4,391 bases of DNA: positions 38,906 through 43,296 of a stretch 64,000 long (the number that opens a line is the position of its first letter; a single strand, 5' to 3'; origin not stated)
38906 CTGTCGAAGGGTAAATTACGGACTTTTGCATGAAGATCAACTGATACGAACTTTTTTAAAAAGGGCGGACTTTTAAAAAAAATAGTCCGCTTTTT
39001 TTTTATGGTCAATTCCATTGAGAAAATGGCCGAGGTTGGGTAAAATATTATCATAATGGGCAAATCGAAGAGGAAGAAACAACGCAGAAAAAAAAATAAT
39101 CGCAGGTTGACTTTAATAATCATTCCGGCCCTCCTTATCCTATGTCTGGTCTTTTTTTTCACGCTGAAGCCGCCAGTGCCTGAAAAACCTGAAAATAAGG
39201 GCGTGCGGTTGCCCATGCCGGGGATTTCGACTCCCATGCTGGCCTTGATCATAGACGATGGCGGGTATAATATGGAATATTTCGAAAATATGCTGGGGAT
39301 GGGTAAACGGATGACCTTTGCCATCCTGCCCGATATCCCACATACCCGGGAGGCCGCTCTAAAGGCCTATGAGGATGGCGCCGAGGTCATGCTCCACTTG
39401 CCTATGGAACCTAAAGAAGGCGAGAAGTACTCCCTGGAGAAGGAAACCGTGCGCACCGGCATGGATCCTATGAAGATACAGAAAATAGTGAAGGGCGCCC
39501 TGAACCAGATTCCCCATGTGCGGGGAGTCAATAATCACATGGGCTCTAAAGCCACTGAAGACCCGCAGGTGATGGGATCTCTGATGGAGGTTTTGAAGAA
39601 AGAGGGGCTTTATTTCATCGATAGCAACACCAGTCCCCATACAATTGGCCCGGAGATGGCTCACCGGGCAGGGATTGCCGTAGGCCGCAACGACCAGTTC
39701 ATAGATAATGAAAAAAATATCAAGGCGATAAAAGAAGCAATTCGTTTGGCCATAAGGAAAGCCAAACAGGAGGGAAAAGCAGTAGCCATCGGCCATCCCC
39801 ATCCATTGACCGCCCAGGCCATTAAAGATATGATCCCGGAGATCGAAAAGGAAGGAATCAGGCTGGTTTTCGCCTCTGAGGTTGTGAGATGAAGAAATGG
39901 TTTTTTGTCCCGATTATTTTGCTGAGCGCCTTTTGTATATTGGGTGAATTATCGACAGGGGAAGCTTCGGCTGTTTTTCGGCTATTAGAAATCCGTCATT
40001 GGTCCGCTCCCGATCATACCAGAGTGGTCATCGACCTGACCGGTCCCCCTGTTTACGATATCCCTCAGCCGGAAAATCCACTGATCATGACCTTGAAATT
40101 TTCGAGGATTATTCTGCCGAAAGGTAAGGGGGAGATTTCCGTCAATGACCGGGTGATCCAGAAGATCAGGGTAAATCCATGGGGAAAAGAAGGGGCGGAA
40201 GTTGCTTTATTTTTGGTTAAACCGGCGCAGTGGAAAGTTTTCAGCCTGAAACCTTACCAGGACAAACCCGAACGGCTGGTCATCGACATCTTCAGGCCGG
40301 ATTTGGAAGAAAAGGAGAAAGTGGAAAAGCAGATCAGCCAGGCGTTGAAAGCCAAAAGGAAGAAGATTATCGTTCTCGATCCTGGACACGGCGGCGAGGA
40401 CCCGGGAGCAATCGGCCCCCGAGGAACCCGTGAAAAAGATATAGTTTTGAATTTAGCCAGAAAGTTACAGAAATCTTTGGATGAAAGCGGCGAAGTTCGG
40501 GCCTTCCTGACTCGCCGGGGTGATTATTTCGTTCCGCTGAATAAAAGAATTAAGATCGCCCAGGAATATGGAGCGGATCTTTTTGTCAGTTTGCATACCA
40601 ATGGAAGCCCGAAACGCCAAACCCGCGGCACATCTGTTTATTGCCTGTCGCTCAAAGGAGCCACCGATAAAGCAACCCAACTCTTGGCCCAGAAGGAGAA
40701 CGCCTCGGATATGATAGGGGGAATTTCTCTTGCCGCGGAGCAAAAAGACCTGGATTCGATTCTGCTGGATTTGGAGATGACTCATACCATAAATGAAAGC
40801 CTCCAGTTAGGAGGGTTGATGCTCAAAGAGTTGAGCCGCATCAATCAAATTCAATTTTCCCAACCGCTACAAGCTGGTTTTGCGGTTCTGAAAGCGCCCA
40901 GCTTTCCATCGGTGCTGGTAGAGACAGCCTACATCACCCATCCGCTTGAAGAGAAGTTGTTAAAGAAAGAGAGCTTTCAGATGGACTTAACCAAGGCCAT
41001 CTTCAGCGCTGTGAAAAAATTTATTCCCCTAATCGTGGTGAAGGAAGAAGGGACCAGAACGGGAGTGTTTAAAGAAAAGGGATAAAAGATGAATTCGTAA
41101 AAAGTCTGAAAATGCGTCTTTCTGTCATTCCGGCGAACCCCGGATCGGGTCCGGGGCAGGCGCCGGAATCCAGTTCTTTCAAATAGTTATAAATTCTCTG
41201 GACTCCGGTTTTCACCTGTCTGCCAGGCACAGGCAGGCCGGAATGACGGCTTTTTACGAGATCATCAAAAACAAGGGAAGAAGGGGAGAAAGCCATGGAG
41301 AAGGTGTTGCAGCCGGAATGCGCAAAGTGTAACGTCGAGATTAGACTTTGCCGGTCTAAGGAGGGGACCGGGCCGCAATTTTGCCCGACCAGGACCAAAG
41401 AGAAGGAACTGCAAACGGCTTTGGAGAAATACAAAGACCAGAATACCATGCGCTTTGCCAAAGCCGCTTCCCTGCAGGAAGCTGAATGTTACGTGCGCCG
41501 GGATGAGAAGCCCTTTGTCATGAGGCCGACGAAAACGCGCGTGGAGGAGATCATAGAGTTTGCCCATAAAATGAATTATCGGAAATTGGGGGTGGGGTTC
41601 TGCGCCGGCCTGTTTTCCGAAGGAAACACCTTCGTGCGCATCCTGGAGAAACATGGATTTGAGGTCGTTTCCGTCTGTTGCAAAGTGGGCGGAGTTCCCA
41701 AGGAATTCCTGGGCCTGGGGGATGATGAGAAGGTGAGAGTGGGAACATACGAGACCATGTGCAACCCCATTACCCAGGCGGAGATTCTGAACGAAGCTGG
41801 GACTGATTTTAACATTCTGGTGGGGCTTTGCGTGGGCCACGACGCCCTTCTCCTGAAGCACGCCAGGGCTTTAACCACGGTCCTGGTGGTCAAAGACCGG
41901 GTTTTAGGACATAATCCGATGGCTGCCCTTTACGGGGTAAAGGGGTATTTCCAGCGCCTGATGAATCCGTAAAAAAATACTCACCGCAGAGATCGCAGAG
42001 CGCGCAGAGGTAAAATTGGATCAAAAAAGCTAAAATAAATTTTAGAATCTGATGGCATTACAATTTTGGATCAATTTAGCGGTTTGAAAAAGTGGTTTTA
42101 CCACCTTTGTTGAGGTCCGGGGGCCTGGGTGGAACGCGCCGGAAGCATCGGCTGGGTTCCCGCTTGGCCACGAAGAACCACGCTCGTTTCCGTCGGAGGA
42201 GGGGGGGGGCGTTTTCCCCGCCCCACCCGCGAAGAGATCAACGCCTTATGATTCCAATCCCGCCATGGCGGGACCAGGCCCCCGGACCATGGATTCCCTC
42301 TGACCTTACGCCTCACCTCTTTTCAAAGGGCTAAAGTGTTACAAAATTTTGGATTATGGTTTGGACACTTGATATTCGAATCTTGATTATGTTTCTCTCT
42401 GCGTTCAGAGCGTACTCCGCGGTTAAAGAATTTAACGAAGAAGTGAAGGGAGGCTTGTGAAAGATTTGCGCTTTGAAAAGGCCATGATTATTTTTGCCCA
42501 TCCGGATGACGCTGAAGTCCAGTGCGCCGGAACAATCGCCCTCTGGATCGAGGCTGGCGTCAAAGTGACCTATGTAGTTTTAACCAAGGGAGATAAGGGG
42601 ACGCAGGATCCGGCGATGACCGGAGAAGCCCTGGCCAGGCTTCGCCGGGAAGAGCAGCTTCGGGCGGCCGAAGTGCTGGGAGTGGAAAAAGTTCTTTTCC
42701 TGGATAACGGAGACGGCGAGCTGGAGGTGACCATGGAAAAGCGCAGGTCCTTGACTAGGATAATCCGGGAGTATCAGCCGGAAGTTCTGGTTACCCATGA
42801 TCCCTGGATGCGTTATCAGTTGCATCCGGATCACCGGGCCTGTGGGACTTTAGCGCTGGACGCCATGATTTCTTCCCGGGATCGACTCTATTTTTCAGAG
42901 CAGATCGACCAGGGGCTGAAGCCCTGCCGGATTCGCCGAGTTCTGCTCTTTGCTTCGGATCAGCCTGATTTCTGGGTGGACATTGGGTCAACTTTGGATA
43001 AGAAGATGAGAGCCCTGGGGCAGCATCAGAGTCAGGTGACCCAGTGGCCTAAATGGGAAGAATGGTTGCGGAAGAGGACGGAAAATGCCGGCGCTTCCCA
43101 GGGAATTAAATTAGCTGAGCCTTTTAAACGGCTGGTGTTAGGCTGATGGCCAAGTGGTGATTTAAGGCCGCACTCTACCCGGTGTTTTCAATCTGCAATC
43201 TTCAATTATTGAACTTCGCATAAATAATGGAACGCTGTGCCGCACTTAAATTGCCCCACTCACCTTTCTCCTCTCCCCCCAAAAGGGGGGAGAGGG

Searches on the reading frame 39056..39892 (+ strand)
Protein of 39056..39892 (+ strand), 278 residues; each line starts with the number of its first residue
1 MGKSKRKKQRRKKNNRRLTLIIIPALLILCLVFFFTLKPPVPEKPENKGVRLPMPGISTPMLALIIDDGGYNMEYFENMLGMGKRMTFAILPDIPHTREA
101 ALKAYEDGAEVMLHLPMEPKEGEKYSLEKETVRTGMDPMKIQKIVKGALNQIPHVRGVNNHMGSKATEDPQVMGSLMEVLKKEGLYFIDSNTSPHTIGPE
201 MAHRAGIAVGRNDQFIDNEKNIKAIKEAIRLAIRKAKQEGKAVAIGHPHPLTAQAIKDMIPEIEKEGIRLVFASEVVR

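Call 61: search_protein_families(library=pfam, proteins=[window:39056-39892:+], max_evalue=0.001)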
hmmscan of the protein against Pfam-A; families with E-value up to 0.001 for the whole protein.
window:39056-39892:+ (278 aa): 1 family
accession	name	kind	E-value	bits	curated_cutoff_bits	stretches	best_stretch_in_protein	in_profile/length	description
PF04748.18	Polysacc_deac_2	-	1.3e-73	247.1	27.5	1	64-277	1-212/212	Divergent polysaccharide deacetylase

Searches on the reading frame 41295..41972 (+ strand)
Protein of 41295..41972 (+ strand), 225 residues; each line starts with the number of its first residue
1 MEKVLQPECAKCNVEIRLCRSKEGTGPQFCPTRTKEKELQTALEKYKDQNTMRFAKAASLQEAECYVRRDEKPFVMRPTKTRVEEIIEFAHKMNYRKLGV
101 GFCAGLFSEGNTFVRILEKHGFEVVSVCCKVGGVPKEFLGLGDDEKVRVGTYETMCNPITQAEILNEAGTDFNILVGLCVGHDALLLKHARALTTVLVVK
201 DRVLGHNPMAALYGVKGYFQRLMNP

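Call 61: search_protein_families(library=pfam, proteins=[window:41295-41972:+], max_evalue=0.001)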
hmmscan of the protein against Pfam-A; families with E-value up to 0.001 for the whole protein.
window:41295-41972:+ (225 aa): 1 family
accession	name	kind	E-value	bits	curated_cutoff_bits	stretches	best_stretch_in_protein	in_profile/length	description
PF08901.16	DUF1847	-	1.1e-60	204.2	25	1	30-197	1-157/157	Protein of unknown function (DUF1847)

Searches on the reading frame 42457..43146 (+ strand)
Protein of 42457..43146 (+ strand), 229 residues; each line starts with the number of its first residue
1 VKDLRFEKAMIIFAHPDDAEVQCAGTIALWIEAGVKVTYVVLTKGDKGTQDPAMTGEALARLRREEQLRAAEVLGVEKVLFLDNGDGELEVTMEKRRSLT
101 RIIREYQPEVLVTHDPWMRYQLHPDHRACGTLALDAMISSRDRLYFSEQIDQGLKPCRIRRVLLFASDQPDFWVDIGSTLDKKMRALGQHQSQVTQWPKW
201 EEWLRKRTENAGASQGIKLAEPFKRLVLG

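Call 61: search_protein_families(library=pfam, proteins=[window:42457-43146:+], max_evalue=0.001)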
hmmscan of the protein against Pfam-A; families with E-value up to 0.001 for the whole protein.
window:42457-43146:+ (229 aa): 1 family
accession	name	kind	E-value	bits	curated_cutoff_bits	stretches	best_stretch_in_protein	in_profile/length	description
PF02585.22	PIG-L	-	2.1e-33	116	28.2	1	10-136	1-128/129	GlcNAc-PI de-N-acetylase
